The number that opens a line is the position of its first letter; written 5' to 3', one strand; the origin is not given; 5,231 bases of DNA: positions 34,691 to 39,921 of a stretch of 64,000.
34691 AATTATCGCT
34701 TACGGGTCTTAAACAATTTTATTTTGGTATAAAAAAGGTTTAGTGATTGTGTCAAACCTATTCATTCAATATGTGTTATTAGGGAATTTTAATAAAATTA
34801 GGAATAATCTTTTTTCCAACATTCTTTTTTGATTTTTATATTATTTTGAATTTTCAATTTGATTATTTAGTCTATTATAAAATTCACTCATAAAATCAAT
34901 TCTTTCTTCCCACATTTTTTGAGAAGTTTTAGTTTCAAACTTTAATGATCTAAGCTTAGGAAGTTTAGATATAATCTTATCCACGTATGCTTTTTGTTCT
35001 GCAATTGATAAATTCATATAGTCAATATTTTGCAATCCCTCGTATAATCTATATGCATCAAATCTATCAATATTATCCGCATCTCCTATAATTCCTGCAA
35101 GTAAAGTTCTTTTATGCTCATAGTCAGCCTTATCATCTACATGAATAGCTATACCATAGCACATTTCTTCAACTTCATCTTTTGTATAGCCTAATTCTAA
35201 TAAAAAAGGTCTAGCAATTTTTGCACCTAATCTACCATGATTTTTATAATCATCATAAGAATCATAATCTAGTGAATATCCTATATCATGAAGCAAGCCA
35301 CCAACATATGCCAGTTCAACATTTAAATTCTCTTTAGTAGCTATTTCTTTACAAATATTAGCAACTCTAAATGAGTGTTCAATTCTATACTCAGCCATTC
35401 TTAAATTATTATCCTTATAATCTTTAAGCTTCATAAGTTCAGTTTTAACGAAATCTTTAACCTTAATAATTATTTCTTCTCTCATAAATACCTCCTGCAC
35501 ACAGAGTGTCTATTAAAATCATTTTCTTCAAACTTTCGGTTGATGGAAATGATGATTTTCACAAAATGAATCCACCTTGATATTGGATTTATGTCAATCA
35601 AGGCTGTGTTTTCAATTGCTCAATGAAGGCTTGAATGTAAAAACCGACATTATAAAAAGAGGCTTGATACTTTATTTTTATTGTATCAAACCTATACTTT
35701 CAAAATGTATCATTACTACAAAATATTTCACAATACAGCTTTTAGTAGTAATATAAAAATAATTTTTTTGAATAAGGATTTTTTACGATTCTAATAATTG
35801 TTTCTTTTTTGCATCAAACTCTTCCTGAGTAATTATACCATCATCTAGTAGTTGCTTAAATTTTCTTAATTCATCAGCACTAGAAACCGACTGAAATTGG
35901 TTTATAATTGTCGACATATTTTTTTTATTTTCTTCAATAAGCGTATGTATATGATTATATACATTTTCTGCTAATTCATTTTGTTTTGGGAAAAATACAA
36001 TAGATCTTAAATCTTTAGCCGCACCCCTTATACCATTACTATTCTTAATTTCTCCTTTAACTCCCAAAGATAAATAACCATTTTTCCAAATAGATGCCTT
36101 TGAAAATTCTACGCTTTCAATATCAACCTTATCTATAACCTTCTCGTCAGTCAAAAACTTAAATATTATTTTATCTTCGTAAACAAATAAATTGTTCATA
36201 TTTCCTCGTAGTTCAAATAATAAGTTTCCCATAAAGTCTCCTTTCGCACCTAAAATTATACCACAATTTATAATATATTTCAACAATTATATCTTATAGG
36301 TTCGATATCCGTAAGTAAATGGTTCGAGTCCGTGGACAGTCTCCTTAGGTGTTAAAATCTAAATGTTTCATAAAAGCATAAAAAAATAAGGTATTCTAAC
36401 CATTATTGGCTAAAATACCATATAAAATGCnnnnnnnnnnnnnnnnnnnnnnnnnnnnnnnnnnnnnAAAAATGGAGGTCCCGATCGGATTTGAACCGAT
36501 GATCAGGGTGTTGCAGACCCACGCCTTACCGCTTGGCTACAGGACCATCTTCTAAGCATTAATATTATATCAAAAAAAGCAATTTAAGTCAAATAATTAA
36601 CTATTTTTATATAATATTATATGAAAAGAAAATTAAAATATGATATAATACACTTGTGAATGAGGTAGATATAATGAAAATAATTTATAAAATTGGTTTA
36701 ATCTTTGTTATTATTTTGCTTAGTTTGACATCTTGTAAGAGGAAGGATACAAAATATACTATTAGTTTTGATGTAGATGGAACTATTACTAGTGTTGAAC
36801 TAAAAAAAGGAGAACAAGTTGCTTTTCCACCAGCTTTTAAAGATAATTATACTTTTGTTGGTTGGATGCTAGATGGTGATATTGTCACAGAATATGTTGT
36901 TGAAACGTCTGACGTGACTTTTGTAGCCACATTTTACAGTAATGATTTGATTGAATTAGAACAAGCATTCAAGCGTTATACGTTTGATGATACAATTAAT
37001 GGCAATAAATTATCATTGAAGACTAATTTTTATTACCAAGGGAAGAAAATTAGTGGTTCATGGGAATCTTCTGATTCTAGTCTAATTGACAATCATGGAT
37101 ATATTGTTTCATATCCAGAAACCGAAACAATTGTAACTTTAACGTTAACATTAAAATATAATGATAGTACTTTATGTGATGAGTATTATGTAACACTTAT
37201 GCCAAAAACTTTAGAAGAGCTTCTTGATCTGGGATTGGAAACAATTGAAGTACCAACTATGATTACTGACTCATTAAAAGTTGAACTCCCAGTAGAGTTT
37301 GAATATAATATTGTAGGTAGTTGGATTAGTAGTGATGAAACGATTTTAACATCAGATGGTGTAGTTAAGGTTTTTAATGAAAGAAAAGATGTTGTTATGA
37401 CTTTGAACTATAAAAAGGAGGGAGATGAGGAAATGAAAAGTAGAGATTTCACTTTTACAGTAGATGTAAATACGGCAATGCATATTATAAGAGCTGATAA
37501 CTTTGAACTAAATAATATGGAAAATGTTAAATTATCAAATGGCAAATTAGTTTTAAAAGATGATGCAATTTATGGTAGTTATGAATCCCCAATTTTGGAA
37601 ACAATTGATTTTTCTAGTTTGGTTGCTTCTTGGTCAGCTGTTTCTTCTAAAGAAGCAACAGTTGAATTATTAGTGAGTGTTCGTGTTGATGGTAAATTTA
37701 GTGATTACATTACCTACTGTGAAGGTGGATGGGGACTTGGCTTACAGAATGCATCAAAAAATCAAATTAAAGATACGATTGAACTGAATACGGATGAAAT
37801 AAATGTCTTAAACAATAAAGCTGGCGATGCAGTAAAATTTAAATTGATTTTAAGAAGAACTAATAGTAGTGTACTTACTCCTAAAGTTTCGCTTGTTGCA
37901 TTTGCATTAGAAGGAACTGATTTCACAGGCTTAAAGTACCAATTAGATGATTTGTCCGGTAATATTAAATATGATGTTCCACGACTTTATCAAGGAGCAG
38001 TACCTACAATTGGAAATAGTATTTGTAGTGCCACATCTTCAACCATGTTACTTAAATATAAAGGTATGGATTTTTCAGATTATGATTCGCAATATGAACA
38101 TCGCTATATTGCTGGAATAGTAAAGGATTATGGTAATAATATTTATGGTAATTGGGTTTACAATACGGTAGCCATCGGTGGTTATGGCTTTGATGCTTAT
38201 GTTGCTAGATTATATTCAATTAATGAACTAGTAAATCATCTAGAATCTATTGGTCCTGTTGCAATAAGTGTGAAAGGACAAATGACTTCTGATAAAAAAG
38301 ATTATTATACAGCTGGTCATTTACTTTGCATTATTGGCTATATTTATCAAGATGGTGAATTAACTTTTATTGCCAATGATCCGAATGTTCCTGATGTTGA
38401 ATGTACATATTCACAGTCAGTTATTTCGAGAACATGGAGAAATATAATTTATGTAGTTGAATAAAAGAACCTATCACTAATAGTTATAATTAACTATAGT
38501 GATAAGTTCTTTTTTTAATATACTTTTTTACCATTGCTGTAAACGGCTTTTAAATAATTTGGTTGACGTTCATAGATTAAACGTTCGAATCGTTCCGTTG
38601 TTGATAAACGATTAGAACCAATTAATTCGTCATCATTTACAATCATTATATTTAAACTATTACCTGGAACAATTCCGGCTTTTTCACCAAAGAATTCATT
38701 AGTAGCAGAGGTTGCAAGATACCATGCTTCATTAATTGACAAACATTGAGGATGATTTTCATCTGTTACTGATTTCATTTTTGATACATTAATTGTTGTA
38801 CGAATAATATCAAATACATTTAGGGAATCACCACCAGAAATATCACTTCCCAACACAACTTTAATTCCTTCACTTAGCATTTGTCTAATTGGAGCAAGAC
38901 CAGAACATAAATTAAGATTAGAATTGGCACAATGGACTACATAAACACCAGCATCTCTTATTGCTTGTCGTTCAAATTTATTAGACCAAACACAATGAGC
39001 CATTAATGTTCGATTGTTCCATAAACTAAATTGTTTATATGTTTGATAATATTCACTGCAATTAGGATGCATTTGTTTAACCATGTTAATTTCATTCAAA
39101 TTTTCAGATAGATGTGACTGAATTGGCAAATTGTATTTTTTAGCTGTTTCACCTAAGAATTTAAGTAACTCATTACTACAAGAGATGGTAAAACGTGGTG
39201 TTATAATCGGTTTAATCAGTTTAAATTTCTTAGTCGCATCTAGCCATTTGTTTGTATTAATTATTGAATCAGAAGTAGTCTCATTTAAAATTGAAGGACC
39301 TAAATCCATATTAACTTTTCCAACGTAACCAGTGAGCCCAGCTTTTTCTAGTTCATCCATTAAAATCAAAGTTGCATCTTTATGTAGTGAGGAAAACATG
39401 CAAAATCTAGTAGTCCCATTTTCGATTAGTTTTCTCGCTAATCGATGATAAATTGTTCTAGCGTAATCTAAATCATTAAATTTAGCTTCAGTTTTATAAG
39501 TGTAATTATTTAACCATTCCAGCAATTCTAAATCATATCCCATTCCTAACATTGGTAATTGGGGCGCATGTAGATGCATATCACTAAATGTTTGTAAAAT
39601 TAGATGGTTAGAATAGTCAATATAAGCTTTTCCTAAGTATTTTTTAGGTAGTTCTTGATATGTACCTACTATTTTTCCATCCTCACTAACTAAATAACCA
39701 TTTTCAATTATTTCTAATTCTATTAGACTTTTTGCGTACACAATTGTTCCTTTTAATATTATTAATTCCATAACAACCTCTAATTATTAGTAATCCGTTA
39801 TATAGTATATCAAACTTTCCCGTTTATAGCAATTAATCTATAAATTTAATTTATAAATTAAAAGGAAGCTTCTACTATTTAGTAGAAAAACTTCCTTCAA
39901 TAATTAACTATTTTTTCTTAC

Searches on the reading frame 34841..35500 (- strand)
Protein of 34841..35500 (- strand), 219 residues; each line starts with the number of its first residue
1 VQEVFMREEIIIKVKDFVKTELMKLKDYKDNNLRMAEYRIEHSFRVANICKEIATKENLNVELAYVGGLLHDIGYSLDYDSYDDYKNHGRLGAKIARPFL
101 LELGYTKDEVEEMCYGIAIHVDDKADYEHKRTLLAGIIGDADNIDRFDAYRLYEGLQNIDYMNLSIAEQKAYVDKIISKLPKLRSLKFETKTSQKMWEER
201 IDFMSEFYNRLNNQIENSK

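Call 28: search_protein_families(library=pfam, proteins=[window:34841-35500:-], max_evalue=0.00001)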
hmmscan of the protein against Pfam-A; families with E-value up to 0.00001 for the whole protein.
window:34841-35500:- (219 aa): 2 families
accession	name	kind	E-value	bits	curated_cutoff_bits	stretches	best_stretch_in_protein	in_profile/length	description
PF01966.28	HD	-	8.4e-19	68.4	22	1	39-146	1-115/116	HD domain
PF08668.18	HDOD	-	5.3e-08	33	22.9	1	30-83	86-140/196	HDOD domain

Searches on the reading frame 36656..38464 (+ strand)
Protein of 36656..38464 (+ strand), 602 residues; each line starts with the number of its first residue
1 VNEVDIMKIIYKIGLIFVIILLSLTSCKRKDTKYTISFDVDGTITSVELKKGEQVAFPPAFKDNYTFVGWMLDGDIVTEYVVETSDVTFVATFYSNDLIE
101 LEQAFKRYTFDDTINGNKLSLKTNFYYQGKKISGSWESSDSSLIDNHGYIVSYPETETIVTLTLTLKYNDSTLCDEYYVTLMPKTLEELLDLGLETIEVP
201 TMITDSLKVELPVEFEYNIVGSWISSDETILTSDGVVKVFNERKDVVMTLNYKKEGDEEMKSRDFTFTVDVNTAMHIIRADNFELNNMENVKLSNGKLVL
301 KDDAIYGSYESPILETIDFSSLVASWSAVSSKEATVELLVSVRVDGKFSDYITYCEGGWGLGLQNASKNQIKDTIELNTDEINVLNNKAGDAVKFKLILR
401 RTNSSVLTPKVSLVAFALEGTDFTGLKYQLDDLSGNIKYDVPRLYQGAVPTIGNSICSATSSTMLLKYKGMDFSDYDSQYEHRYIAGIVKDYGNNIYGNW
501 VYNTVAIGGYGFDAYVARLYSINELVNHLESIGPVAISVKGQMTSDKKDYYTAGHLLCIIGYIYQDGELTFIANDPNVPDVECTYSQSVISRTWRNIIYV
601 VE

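Call 28: search_protein_families(library=pfam, proteins=[window:36656-38464:+], max_evalue=0.00001)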
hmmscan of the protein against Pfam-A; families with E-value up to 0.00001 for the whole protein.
window:36656-38464:+ (602 aa): 3 families
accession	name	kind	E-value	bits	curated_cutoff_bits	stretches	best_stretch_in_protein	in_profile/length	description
PF13529.12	Peptidase_C39_2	-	4.1e-11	44.1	24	1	440-577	2-143/143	Peptidase_C39 like family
PF20578.4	aBig_2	-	2.7e-09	37.2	27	0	119-181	25-86/89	Atrophied bacterial Ig domain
PF09479.16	Flg_new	-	1e-08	35.6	27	1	34-91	1-64/65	Listeria-Bacteroides repeat domain (List_Bact_rpt)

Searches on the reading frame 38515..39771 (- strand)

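Call 26: search_protein_families(library=pfam, proteins=[window:38515-39771:-], max_evalue=0.00001)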
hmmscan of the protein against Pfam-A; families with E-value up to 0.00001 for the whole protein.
window:38515-39771:- (418 aa): 2 families
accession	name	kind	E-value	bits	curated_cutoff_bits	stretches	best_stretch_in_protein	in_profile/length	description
PF01979.26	Amidohydro_1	-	2.6e-35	122.7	25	1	61-392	5-323/345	Amidohydrolase family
PF07969.17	Amidohydro_3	-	1.8e-06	28.2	29.7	1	289-382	353-448/472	Amidohydrolase family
